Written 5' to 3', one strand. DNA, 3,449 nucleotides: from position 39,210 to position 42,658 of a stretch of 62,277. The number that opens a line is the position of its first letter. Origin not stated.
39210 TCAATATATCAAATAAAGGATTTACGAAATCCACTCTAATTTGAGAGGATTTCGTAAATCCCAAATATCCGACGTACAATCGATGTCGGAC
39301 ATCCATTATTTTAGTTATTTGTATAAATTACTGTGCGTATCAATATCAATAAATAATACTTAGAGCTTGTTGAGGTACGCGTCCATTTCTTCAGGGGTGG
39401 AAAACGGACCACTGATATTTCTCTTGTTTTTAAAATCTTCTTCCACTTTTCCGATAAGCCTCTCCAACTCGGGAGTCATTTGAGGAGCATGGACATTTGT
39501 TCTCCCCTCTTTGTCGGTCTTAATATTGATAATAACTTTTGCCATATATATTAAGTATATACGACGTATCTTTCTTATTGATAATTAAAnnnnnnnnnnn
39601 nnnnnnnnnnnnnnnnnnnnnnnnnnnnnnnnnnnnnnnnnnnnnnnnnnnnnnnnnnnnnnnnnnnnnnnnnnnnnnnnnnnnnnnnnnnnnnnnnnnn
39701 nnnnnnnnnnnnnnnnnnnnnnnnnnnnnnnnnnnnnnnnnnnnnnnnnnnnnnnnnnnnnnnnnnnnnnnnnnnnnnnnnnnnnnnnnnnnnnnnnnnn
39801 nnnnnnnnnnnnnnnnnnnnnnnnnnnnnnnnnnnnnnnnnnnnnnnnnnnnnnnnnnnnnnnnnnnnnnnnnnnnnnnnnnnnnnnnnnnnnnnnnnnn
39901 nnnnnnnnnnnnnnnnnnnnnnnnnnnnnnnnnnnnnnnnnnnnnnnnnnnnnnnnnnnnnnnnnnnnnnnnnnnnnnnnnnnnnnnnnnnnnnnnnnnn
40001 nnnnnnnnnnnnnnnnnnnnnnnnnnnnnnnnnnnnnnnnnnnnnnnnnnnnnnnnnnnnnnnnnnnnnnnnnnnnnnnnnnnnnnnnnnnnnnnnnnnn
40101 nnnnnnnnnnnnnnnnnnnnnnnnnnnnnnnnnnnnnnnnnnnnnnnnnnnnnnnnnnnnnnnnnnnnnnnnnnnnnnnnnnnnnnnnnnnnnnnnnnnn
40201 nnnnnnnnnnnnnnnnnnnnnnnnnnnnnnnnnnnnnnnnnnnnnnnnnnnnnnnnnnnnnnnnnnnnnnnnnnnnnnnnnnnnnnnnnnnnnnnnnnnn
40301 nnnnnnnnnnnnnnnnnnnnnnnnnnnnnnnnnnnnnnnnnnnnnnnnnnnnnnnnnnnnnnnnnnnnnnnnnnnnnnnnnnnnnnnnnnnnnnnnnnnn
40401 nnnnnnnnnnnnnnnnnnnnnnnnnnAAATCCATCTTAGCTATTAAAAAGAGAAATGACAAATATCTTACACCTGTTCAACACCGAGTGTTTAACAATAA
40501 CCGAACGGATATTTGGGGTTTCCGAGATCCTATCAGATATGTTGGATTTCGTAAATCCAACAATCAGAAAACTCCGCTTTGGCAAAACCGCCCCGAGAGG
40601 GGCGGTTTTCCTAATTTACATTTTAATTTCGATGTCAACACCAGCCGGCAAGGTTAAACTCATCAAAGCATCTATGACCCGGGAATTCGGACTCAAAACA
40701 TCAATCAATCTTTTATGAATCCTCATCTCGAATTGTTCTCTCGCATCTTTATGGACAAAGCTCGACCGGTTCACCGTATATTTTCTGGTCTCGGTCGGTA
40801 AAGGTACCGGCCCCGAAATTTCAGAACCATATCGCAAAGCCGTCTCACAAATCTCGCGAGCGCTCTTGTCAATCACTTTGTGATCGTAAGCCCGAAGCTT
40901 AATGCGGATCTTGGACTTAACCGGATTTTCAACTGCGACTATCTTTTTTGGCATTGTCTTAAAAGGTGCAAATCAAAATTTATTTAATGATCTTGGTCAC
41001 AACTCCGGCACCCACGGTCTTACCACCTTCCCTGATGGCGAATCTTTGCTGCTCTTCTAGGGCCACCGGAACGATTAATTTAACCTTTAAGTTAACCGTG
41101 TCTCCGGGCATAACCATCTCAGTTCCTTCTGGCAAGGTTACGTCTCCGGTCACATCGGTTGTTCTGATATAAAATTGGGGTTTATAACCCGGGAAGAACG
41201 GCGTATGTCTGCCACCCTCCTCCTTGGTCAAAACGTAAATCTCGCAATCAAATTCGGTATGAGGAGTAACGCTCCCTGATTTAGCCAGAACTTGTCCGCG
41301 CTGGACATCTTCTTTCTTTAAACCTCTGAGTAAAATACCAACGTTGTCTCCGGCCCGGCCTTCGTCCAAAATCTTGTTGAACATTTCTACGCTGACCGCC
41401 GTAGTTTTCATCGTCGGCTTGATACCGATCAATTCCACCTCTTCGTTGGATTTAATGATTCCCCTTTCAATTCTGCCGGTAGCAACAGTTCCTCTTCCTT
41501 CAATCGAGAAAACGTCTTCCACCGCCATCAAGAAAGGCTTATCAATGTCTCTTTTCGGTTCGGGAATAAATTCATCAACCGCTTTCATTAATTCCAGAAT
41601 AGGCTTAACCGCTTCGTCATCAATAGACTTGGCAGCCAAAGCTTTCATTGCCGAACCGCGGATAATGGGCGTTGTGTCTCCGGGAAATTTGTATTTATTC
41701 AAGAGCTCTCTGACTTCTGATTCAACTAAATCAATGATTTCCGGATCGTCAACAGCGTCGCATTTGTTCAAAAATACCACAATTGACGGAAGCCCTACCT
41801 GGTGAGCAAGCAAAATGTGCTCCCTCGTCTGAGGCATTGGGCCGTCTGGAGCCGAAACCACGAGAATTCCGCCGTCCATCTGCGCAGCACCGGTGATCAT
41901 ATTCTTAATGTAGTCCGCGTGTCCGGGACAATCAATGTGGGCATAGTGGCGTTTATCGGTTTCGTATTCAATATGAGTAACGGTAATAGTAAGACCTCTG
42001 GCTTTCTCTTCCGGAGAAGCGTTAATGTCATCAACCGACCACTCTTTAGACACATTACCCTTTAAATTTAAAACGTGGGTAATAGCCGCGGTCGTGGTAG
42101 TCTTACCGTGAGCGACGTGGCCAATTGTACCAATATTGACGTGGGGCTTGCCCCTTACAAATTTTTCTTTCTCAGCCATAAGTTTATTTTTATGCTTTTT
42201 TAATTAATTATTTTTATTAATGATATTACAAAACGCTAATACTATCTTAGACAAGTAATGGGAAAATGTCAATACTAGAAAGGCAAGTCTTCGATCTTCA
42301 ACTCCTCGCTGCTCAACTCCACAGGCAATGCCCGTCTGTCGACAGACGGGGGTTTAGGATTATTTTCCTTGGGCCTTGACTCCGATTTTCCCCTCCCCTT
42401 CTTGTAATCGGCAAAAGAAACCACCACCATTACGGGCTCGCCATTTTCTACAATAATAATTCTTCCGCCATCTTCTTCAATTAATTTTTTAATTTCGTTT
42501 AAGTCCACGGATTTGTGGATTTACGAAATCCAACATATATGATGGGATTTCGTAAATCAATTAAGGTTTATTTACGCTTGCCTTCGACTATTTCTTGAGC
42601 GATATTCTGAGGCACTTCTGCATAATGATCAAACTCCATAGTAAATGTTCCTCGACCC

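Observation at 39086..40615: DinD-like gene and a small ORF inserted between rpsJ and rplC, splitting the S10 operon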

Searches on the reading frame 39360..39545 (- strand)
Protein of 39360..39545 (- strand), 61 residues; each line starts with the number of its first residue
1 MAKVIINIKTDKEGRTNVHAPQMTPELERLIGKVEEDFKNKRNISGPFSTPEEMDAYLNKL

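Call 3: search_protein_families(library=pfam, proteins=[window:39360-39545:-], max_evalue=1)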
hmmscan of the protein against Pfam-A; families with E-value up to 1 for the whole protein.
window:39360-39545:- (61 aa): 0 families

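Call 4: search_protein_families(library=ncbifam, proteins=[window:39360-39545:-], max_evalue=1)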
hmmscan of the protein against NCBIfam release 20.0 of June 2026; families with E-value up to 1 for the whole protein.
window:39360-39545:- (61 aa): 0 families

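Call 5: search_protein_families(library=padloc, proteins=[window:39360-39545:-], max_evalue=1)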
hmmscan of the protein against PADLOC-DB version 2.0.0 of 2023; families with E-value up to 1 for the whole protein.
window:39360-39545:- (61 aa): 0 families

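Call 6: search_protein_families(library=phrogs, proteins=[window:39360-39545:-], max_evalue=1)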
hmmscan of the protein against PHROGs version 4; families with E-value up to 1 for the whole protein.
window:39360-39545:- (61 aa): 1 family
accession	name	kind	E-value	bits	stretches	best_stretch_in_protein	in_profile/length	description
phrog_6375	-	DNA, RNA and nucleotide metabolism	0.26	12.2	1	5-43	12-51/204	DNA polymerase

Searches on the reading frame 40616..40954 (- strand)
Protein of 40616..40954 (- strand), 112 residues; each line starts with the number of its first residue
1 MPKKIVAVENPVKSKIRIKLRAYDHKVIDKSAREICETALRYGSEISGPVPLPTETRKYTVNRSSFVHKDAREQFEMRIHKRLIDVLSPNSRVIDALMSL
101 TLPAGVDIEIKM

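Call 14: search_protein_families(library=pfam, proteins=[window:40616-40954:-], max_evalue=0.1)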
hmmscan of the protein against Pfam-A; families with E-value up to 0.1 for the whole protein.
window:40616-40954:- (112 aa): 1 family
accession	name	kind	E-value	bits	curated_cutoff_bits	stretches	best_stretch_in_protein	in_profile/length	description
PF00338.27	Ribosomal_S10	-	3e-35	120.9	21.2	1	17-111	1-98/98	Ribosomal protein S10p/S20e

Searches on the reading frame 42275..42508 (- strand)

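Call 14: search_protein_families(library=pfam, proteins=[window:42275-42508:-], max_evalue=0.1)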
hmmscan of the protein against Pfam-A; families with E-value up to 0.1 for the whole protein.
window:42275-42508:- (77 aa): 1 family
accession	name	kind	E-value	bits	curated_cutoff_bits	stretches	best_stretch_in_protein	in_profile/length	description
PF02604.26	PhdYeFM_antitox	-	6.9e-06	26.2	29.8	1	3-37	13-47/74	Antitoxin Phd_YefM, type II toxin-antitoxin system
